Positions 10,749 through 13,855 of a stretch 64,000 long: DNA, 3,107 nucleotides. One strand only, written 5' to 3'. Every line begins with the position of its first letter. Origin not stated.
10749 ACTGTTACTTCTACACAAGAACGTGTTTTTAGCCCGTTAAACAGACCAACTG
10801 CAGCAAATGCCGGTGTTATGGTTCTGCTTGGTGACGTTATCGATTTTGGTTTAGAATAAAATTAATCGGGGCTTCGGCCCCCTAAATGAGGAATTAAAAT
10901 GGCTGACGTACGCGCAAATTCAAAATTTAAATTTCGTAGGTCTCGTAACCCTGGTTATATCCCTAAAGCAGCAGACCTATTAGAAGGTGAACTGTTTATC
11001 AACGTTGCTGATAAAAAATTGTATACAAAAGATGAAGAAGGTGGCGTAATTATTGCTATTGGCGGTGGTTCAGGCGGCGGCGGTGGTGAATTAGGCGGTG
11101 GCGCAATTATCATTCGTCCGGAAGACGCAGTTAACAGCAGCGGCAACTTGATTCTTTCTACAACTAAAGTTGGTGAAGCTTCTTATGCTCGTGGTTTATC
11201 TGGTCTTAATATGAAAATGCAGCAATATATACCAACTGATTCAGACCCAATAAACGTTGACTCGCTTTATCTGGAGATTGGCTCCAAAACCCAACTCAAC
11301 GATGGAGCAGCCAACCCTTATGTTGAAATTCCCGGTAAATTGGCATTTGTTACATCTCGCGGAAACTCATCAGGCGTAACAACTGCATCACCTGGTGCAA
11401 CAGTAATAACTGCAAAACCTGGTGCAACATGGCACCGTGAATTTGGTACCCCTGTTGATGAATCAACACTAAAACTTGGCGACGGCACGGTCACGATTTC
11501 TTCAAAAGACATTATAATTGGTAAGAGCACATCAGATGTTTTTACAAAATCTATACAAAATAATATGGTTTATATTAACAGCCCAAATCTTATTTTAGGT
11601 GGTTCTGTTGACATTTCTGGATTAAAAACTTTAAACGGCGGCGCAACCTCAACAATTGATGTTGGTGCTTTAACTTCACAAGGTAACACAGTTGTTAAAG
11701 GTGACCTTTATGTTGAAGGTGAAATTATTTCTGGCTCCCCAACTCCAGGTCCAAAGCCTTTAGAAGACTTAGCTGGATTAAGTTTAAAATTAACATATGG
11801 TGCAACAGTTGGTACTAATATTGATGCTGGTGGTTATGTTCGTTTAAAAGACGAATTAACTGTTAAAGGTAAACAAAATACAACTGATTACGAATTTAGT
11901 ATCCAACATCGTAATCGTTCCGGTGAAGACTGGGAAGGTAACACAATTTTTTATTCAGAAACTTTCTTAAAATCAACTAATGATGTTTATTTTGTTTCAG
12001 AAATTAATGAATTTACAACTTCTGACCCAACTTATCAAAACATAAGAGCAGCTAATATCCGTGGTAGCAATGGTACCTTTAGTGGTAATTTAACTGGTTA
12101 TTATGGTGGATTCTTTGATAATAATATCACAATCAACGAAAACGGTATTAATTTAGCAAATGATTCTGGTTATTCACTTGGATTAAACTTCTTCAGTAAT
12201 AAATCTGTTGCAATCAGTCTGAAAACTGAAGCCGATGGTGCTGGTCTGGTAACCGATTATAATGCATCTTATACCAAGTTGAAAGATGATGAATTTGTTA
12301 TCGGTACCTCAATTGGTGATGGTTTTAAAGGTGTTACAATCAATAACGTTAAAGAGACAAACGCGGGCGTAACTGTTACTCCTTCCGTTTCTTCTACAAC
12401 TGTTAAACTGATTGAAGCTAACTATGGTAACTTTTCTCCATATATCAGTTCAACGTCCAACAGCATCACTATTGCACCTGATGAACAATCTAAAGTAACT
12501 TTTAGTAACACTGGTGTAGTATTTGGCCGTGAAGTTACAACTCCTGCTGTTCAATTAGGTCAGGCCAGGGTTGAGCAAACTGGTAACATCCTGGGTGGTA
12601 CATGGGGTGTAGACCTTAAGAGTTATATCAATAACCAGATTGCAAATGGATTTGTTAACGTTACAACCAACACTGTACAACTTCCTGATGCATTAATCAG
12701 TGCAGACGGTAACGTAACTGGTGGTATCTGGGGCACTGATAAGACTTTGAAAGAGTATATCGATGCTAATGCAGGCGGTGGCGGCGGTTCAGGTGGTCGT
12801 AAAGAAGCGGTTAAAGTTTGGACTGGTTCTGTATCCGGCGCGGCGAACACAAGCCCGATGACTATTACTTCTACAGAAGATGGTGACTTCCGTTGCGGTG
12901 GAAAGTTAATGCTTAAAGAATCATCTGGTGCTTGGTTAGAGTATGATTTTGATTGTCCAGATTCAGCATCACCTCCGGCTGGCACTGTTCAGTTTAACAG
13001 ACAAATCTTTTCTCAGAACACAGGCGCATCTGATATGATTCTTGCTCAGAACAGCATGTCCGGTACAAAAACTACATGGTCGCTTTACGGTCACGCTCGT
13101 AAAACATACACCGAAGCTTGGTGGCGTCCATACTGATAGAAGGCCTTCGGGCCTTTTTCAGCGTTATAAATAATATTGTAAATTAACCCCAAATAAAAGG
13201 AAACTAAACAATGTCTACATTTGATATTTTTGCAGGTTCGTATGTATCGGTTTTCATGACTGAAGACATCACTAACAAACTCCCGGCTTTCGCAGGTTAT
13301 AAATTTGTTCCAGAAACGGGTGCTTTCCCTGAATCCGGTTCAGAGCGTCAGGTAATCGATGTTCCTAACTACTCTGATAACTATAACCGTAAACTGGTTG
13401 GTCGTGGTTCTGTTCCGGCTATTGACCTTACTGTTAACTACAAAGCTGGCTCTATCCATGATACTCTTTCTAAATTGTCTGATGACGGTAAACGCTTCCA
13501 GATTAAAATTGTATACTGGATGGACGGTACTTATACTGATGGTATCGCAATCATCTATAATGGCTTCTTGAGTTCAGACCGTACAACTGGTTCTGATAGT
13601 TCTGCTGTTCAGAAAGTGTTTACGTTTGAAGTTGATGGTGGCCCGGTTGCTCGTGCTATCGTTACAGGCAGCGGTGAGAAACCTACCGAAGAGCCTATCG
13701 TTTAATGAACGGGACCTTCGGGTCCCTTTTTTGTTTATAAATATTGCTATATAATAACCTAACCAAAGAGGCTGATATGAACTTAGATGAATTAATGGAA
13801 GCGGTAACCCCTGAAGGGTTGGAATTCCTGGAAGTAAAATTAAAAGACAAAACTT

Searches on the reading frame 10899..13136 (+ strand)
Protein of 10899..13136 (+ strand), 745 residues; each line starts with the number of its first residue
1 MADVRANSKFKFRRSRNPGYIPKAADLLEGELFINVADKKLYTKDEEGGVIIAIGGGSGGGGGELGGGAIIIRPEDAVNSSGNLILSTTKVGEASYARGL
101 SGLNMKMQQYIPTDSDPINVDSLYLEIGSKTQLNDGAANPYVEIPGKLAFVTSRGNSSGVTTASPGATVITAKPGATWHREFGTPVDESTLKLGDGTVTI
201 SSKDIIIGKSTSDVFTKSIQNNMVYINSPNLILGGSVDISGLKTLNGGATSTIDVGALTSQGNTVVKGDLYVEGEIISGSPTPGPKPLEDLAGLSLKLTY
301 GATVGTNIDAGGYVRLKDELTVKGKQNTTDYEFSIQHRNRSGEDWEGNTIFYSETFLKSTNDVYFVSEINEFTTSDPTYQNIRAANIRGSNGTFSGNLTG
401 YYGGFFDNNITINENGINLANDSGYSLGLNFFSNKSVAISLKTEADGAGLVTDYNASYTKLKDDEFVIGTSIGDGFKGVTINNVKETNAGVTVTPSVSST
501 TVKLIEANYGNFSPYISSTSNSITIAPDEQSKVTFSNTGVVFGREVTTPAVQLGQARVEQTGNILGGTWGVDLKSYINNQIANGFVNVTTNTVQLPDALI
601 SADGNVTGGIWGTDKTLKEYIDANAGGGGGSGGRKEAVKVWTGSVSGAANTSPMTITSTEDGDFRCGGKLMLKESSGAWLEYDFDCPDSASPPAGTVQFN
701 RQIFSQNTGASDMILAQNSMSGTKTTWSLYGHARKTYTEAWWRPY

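Call 4: search_protein_families(library=pfam, proteins=[window:10899-13136:+], max_evalue=0.1)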
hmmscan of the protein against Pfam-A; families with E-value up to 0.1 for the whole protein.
window:10899-13136:+ (745 aa): 1 family
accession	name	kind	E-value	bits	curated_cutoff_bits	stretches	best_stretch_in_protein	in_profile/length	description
PF25005.1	PSF2_N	-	0.08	13.4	27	0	489-516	12-39/60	PSF2 N-terminal domain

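Call 5: search_protein_families(library=phrogs, proteins=[window:10899-13136:+], max_evalue=0.01)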
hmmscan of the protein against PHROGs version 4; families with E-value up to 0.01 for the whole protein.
window:10899-13136:+ (745 aa): 3 families
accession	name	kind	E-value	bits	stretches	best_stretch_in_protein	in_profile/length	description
phrog_1699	-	tail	1.1e-08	35.1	1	12-51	9-48/1000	long tail fiber protein distal subunit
phrog_19966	-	tail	2.8e-08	33.8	1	9-60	6-55/724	long tail fiber protein distal subunit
phrog_29752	-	unknown function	0.0033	18.2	1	8-46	3-41/195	-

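Call 41: search_protein_families(library=ncbifam, proteins=[window:10899-13136:+], max_evalue=0.1)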
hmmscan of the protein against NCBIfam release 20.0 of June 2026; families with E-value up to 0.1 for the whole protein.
window:10899-13136:+ (745 aa): 2 families
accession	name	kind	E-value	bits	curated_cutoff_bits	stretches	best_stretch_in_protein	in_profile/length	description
NF043009.1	Cyt554Puf2C_Caul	equivalog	0.0072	15.2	800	1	398-541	268-407/416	cytochrome c-554 Puf2C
TIGR04228.1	isopep_sspB_C2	domain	0.013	15.7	36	1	408-487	9-89/173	SspB-related isopeptide-forming adhesin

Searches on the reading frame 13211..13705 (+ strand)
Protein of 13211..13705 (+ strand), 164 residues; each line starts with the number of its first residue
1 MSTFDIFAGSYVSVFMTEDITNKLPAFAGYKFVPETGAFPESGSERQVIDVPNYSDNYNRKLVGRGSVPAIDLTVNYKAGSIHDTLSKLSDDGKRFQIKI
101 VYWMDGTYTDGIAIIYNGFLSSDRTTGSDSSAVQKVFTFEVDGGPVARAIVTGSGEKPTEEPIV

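Call 4: search_protein_families(library=pfam, proteins=[window:13211-13705:+], max_evalue=0.1)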
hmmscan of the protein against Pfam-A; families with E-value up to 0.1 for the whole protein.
window:13211-13705:+ (164 aa): 1 family
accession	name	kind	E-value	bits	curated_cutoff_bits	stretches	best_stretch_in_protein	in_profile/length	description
PF08813.17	Phage_tail_3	-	0.002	18.2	24.2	1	12-121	31-135/165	Phage tail tube protein, TTP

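Call 5: search_protein_families(library=phrogs, proteins=[window:13211-13705:+], max_evalue=0.01)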
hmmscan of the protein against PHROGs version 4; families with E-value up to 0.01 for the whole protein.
window:13211-13705:+ (164 aa): 1 family
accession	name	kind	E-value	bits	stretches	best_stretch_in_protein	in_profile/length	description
phrog_158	-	tail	2.3e-12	48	1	28-146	39-157/376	major tail protein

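Call 14: search_solved_structures(query=window:13211-13705:+, max_evalue=1, show_alignments=2)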
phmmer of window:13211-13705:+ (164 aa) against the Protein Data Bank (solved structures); distinct sequences matched with E-value up to 1: 1.
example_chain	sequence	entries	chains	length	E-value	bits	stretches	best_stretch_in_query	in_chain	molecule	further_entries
8jq3_A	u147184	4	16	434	0.99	12.6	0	101-157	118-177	L-rhamnose isomerase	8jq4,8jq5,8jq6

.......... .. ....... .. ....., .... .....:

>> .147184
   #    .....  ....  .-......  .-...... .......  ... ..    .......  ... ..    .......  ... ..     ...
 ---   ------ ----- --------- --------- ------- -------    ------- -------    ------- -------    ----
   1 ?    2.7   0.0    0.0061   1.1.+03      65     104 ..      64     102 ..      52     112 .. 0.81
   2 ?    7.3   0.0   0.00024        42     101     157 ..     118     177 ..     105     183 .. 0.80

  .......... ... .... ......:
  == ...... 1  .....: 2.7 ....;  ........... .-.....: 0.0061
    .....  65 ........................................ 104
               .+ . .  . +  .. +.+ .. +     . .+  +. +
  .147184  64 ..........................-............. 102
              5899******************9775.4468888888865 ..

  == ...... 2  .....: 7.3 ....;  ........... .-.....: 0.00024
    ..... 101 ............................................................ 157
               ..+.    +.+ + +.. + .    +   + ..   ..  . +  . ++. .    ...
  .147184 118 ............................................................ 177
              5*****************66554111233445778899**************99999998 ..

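Call 15: find_homologous_proteins(query=window:13211-13705:+)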
Query window:13211-13705:+ (164 aa): 30 proteins with E <= 0.001 among 66 candidates.
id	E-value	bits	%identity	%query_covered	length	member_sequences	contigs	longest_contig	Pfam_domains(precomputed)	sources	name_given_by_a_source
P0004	2.3e-97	341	95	98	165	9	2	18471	-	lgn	-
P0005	6.8e-50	187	57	91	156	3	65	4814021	-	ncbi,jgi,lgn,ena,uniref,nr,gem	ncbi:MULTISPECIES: hypothetical protein [Hafniaceae]|uniref:hypothetical protein n=1 Tax=Hafniaceae 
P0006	2.0e-48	182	55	91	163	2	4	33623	-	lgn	-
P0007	2.1e-48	182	59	93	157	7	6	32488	-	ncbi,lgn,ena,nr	ncbi:hypothetical protein SRABI106_00028 [Rahnella aquatilis]|nr:hypothetical protein SRABI106_00028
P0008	3.7e-47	178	55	95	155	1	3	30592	-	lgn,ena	-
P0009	4.2e-47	178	56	93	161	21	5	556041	-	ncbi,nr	ncbi:hypothetical protein JGT32_18250 [Enterobacter hormaechei]|nr:hypothetical protein [Enterobacte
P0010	4.5e-47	178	57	98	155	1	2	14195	-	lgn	-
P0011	5.5e-47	178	56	90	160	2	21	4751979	-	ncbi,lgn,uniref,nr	ncbi:hypothetical protein ABR847_006920 [Enterobacter hormaechei]|uniref:hypothetical protein n=1 Ta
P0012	5.6e-47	178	53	92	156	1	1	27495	-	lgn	-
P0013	1.1e-46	177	55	90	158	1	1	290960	-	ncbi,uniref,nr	ncbi:hypothetical protein D5R38_18580 [Serratia marcescens]|uniref:hypothetical protein n=1 Tax=Serr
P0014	1.3e-46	176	55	96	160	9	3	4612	-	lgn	-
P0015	1.5e-46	176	55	91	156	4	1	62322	-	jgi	jgi:hypothetical protein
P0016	1.6e-46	176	60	90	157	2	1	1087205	-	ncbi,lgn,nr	ncbi:TPA: hypothetical protein MBF00_000590 [Klebsiella aerogenes]|nr:hypothetical protein [Klebsiel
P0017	6.7e-46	174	58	90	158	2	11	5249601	-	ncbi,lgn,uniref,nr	ncbi:hypothetical protein QEF67_000012 [Klebsiella aerogenes]|uniref:hypothetical protein n=1 Tax=Kl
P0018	1.8e-45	173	54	95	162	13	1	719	-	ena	-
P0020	2.2e-45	172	55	90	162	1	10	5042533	-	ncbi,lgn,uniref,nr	ncbi:hypothetical protein [Escherichia coli]|uniref:hypothetical protein n=1 Tax=Escherichia coli Ta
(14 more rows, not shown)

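Call 16: find_encoding_contigs(protein=P0020, flank=10000, max_places=2)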
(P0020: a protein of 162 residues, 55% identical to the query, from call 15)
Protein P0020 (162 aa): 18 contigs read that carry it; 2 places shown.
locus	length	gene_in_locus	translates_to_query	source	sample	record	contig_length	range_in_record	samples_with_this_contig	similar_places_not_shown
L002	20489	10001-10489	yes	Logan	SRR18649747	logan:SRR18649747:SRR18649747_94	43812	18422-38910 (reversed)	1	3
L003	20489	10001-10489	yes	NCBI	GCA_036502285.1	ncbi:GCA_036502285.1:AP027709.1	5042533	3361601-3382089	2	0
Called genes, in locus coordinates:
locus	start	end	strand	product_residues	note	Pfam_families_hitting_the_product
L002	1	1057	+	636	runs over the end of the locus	PF05876:GpA_ATPase, PF20454:GpA_nuclease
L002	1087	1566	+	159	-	-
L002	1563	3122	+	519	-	PF05136:Phage_portal_2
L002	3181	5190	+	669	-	PF04586:Peptidase_S78, PF05065:Phage_capsid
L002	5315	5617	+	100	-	-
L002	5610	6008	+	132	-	-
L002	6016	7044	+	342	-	-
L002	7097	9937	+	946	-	PF13884:Peptidase_S74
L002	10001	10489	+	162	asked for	-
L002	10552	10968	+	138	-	PF22262:DUF6950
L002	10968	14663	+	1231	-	PF09327:Phage_Tail_Tip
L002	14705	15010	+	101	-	-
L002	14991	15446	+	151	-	PF02945:Endonuclease_7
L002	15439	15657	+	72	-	-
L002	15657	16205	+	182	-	-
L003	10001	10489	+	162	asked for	-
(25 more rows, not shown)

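Call 17: find_encoding_contigs(protein=P0005, flank=10000, max_places=2)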
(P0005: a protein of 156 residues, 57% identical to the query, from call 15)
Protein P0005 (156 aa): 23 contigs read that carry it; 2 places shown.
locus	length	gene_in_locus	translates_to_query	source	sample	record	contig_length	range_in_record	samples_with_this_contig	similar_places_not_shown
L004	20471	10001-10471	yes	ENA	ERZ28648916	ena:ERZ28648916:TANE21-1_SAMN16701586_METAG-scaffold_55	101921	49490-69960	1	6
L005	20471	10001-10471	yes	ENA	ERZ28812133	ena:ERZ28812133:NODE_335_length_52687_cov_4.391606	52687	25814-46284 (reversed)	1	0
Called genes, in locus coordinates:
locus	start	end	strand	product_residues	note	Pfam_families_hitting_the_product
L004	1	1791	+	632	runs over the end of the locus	PF05876:GpA_ATPase, PF20454:GpA_nuclease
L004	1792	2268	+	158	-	-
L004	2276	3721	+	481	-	PF05136:Phage_portal_2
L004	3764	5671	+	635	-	PF04586:Peptidase_S78, PF05065:Phage_capsid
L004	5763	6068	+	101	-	-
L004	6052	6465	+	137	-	-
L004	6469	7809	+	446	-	-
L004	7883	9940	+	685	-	PF13884:Peptidase_S74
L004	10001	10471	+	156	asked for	-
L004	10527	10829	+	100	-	-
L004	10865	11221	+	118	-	-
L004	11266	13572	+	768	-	PF09851:SHOCT (faint)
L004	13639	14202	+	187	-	PF21430:DTP-pb9_B-dom (weak)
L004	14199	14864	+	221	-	-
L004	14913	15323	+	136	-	-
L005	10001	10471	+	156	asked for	-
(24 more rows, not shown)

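Call 29: search_dna_similar(query=window:13211-13705:+, collection=phages, mode=protein, max_evalue=0.01, max_rows=15)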
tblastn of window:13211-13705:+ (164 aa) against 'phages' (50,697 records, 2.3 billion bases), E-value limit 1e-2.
Records with a match: 2; places in all: 2; records where one place covers at least 80% of the query: 0.
Best place of each record, by identity: <60% 2.
By first word of the organism name: Pelagibacter 2.
By host as written in the record: Candidatus Pelagibacter sp H2P3alpha 2.
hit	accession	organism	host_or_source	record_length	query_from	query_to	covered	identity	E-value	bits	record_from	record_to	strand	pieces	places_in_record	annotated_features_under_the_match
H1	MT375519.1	Pelagibacter phage Aegir EXVC013S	Candidatus Pelagibacter sp H2P3alpha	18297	27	105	48%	29.1%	1e-3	44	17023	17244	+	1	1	hypothetical protein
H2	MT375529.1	Pelagibacter phage Kolga EXVC016S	Candidatus Pelagibacter sp H2P3alpha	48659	27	105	48%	29.1%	1e-3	44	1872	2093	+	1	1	hypothetical protein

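Call 41: search_protein_families(library=ncbifam, proteins=[window:13211-13705:+], max_evalue=0.1)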
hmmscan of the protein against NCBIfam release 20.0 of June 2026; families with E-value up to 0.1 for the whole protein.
window:13211-13705:+ (164 aa): 0 families

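Call 54: find_related_loci(query=A5, collection=genome_contigs, flank=10000)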
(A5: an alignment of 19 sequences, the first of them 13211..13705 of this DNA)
Query A5 (164 aa) in genome_contigs; peptide patterns used: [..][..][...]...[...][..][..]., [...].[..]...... (x = any residue, [..] = any of these).
11 stretches matched a pattern, but none encodes a relative of the query by tblastn (E <= 1e-3).

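Call 55: find_related_loci(query=A5, collection=viral_contigs, flank=10000)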
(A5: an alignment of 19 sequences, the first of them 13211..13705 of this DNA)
Query A5 (164 aa) in viral_contigs; peptide patterns used: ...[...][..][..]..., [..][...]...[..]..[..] (x = any residue, [..] = any of these).
47 stretches matched a pattern; 16 encode a relative of the query (tblastn E <= 1e-3); 16 distinct loci.
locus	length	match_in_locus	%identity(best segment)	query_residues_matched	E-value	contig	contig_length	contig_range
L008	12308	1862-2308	57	4-152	9e-55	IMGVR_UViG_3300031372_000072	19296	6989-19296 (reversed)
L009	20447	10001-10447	57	4-152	9e-55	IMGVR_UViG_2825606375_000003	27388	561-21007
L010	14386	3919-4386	56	3-158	1e-52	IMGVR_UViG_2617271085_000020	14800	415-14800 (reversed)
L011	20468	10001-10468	56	5-156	9e-52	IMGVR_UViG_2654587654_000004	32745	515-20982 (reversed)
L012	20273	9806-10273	56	5-156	9e-52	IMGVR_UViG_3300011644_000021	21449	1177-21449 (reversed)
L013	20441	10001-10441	59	5-151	1e-51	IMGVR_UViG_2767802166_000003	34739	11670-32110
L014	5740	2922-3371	56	3-152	9e-52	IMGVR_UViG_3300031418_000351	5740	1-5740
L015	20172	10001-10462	51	1-154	8e-51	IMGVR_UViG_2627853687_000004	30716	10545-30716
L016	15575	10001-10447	55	4-152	2e-50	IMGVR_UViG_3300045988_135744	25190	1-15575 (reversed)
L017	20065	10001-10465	55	4-158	5e-50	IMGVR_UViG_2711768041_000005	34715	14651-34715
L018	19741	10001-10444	57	4-151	1e-49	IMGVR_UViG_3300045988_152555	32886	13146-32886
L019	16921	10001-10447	54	4-152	2e-49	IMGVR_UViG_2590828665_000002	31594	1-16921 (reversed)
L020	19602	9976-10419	57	4-151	1e-49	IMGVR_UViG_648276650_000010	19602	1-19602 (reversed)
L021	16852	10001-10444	57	4-151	1e-49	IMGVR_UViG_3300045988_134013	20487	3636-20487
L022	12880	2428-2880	54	4-154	1e-48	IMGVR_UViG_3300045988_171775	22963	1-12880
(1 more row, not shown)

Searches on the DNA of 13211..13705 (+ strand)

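Call 40: search_dna_similar(query=L003:5300-10500:+, collection=ecoli_genomes, mode=near, max_rows=8)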
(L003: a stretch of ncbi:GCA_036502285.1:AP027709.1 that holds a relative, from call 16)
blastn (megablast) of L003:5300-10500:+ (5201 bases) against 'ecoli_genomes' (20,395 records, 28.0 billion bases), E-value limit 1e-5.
Records with a match: 5; places in all: 5; records where one place covers at least 80% of the query: 1.
Genomes with a match: 5 of 5426; with a place that covers at least 80% of the query: 1. Places per genome that has any: lowest 1, median 1, highest 1. On chromosomes: 5 places; on plasmids: 0.
Best place of each record, by identity: >=99% 1; 60-80% 4.
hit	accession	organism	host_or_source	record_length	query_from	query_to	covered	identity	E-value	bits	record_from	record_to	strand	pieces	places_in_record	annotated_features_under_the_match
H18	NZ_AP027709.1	Escherichia coli strain PSS-15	Homo sapiens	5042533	1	5201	100%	100.0%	0e+0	9605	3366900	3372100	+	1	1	hypothetical protein (x4) | tail fiber domain-containing protein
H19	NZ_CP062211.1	Escherichia coli strain L3Cip3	river water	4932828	3849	5172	25%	77.7%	0e+0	782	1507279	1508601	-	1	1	tail fiber domain-containing protein | hypothetical protein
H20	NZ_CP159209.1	Escherichia coli strain EN-1077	Homo sapiens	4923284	3849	5172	25%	77.7%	0e+0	782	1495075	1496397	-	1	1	tail fiber domain-containing protein | hypothetical protein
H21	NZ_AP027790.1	Escherichia coli strain 2017.06.05CC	Homo sapiens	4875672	3849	5169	25%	77.8%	0e+0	782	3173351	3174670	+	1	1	hypothetical protein | tail fiber domain-containing protein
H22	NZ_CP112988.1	Escherichia coli strain E-93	missing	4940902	3849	5169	25%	77.8%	0e+0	782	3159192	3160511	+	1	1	hypothetical protein | tail fiber domain-containing protein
